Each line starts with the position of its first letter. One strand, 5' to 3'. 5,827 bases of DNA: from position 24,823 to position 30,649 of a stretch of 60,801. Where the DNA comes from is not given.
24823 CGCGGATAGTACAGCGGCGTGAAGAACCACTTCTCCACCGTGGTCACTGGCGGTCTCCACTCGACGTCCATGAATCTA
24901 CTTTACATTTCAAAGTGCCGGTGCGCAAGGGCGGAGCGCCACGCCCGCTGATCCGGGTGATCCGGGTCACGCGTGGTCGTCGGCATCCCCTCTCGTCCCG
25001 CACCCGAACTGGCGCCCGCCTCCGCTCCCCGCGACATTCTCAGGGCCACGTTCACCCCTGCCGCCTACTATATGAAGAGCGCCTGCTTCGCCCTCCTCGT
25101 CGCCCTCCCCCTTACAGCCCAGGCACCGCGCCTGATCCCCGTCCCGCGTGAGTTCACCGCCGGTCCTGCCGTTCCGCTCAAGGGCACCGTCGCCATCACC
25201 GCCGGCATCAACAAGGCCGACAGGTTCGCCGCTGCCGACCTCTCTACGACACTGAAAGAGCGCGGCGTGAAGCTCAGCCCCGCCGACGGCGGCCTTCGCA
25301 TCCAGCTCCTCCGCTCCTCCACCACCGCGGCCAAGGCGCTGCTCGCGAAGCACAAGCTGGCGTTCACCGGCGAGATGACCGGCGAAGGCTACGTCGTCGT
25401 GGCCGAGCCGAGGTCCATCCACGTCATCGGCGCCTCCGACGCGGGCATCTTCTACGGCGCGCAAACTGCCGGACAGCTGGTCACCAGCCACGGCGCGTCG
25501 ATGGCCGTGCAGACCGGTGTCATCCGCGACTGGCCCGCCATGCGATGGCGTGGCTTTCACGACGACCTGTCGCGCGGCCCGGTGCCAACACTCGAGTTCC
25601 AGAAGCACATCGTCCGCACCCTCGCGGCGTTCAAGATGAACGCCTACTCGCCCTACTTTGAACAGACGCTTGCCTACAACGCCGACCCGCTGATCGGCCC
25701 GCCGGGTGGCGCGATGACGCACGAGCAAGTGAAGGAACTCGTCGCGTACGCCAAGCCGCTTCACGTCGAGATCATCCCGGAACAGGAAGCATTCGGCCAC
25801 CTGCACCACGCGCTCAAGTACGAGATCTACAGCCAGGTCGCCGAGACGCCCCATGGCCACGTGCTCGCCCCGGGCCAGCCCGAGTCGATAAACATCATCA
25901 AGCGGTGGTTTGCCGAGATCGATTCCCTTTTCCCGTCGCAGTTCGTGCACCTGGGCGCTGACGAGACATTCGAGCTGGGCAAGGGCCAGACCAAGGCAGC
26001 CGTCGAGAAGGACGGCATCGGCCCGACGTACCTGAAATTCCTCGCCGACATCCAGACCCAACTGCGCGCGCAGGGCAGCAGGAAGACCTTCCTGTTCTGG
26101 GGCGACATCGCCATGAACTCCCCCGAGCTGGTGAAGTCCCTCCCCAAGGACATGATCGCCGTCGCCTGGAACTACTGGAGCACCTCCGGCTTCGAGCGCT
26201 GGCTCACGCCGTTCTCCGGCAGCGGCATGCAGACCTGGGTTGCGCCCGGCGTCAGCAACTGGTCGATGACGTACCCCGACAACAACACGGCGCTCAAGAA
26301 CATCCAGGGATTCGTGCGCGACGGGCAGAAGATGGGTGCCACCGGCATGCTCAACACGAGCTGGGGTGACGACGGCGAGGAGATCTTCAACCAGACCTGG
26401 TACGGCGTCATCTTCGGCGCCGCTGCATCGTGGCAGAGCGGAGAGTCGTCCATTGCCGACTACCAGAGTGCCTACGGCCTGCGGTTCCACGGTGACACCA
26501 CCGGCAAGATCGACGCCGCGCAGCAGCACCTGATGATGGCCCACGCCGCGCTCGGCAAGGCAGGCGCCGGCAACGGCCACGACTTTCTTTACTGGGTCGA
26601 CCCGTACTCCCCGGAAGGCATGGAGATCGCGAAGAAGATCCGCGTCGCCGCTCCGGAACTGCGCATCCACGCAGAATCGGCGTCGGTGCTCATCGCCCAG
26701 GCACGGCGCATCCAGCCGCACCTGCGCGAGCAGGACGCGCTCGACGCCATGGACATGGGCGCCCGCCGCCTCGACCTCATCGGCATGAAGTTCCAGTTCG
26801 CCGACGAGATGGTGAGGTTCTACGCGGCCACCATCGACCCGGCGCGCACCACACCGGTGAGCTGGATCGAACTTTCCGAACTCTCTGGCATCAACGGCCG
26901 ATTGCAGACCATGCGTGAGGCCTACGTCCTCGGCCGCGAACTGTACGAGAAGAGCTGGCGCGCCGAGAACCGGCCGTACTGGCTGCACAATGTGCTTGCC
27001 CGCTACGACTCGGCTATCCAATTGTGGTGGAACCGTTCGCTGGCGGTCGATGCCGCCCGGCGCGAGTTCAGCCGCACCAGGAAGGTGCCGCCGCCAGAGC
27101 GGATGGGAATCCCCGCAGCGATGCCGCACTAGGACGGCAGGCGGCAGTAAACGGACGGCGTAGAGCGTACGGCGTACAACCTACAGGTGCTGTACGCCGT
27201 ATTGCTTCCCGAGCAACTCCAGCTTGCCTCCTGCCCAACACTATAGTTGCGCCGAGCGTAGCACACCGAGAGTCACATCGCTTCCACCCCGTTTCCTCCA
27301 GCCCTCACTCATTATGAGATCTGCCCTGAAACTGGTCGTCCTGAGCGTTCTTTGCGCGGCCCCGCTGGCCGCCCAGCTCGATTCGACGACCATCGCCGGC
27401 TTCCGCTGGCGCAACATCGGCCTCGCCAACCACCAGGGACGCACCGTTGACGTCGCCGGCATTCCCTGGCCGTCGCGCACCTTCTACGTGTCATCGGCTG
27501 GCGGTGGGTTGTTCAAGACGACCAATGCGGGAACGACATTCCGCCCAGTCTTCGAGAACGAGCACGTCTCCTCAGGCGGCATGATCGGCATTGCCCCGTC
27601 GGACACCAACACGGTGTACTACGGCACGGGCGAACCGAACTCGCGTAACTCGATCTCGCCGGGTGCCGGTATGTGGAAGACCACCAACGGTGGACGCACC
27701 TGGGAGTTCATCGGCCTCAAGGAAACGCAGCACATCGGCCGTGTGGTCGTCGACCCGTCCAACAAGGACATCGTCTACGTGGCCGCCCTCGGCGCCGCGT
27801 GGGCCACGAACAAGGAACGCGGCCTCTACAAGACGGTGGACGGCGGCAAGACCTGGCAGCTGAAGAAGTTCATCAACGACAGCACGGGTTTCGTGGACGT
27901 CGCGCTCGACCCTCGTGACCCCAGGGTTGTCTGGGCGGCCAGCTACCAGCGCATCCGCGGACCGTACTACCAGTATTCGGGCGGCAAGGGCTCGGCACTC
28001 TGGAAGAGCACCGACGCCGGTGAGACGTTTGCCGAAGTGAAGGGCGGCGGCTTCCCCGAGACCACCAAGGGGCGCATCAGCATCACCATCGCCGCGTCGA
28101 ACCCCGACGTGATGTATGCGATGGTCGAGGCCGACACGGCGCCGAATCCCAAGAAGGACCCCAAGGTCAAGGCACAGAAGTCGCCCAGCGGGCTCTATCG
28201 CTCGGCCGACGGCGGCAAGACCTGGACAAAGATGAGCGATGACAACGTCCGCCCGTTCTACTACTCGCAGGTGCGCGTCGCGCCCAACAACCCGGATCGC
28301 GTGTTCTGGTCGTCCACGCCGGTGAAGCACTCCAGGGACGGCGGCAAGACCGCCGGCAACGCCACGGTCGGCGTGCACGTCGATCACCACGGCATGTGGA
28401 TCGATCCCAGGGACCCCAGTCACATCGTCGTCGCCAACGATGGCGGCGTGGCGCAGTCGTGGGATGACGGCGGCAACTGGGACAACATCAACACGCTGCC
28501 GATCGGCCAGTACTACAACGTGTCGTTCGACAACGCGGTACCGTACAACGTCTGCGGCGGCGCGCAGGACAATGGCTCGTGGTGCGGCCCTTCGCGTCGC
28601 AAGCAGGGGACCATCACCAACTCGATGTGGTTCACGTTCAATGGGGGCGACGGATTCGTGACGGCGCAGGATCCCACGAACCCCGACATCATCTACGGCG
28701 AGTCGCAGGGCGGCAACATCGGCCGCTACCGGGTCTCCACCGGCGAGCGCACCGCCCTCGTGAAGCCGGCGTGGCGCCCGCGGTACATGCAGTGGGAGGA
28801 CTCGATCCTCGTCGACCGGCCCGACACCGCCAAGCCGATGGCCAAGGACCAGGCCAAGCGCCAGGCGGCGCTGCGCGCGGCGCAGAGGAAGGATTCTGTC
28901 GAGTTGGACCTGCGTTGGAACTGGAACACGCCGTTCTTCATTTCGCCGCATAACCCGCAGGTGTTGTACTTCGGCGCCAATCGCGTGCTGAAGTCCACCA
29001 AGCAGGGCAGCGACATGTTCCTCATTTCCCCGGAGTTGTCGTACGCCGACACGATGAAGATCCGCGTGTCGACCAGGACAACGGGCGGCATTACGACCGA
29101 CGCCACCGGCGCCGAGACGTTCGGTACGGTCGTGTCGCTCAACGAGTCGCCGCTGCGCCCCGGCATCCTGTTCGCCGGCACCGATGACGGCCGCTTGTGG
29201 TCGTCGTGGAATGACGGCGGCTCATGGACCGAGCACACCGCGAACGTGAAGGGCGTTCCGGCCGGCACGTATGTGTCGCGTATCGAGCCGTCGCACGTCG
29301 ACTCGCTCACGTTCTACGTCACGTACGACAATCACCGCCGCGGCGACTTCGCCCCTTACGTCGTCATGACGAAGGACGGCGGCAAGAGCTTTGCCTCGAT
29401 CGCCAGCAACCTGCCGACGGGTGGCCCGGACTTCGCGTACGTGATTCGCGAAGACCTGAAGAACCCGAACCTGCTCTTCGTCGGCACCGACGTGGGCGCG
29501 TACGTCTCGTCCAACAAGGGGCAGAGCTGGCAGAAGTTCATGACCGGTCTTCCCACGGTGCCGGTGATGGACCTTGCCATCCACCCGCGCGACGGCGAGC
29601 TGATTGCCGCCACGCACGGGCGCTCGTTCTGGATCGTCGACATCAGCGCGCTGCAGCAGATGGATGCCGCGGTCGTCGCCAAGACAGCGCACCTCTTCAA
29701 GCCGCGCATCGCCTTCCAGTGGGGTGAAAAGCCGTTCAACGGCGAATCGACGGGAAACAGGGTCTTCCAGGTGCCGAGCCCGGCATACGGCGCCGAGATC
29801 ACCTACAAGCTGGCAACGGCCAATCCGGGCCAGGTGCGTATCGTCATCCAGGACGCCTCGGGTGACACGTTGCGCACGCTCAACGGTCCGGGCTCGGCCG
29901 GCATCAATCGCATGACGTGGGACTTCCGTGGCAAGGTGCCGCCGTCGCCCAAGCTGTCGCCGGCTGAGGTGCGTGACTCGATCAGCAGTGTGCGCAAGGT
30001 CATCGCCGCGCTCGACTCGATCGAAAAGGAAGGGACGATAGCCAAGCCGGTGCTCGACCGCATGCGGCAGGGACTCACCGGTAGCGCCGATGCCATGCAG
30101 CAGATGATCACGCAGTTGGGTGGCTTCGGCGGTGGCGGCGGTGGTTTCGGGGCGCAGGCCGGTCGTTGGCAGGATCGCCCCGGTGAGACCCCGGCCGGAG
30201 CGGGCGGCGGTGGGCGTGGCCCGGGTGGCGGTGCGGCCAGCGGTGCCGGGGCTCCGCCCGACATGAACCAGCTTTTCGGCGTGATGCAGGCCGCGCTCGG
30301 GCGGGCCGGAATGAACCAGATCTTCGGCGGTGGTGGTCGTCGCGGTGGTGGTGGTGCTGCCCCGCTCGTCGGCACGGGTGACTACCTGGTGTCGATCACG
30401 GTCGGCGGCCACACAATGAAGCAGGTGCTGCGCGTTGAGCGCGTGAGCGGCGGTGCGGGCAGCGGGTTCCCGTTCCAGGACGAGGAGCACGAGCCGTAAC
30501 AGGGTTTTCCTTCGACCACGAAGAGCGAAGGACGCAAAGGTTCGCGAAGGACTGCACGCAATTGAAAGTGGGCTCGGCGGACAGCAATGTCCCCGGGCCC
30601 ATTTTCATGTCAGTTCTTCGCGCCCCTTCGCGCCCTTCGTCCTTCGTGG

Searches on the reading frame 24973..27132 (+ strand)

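Call 62: search_protein_families(library=pfam, proteins=[window:24973-27132:+], max_evalue=0.0001)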
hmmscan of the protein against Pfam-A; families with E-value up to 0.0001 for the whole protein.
window:24973-27132:+ (719 aa): 2 families
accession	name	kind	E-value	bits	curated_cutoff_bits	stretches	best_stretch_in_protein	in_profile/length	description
PF00728.28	Glyco_hydro_20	-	5.8e-19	69.1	22.3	1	192-405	3-245/348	Glycosyl hydrolase family 20, catalytic domain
PF02838.20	Glyco_hydro_20b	-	1.5e-15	58.5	26.1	1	52-187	2-124/124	Glycosyl hydrolase family 20, domain 2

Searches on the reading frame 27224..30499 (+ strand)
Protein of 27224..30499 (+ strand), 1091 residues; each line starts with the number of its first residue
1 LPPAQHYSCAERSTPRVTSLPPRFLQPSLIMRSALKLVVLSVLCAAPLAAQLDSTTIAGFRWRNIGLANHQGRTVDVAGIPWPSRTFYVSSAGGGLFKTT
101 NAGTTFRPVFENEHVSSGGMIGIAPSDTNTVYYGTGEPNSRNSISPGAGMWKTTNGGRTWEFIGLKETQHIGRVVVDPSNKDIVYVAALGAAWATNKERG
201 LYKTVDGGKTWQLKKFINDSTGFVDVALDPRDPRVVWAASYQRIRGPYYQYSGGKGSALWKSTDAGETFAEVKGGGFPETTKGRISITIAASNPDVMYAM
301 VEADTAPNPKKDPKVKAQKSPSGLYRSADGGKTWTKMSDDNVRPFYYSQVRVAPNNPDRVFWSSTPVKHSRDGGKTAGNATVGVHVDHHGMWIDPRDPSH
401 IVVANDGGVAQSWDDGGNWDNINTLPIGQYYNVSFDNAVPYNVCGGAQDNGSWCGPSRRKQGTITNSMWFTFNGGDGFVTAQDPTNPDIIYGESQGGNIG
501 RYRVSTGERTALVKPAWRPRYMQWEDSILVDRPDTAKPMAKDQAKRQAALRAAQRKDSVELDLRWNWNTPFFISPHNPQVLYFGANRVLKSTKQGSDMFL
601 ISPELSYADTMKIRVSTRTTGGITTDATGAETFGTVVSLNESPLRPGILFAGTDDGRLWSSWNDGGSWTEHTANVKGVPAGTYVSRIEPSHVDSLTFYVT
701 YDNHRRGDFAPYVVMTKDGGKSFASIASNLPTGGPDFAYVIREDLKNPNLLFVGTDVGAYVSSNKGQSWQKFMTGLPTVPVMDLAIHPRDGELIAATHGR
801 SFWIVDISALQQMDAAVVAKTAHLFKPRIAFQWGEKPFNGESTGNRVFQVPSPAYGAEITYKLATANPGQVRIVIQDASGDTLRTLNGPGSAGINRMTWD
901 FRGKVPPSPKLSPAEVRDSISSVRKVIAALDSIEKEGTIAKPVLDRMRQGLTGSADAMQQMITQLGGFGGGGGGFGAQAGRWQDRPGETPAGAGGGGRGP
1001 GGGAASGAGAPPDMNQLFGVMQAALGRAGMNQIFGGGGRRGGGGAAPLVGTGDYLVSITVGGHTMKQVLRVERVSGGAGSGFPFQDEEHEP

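Call 61: search_protein_families(library=pfam, proteins=[window:27224-30499:+], max_evalue=0.0001)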
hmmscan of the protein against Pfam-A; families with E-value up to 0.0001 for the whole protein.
window:27224-30499:+ (1091 aa): 1 family
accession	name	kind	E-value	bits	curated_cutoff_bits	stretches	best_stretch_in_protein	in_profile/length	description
PF15902.12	Sortilin-Vps10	-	1.8e-21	76.9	33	2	201-361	3-133/446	Sortilin, neurotensin receptor 3,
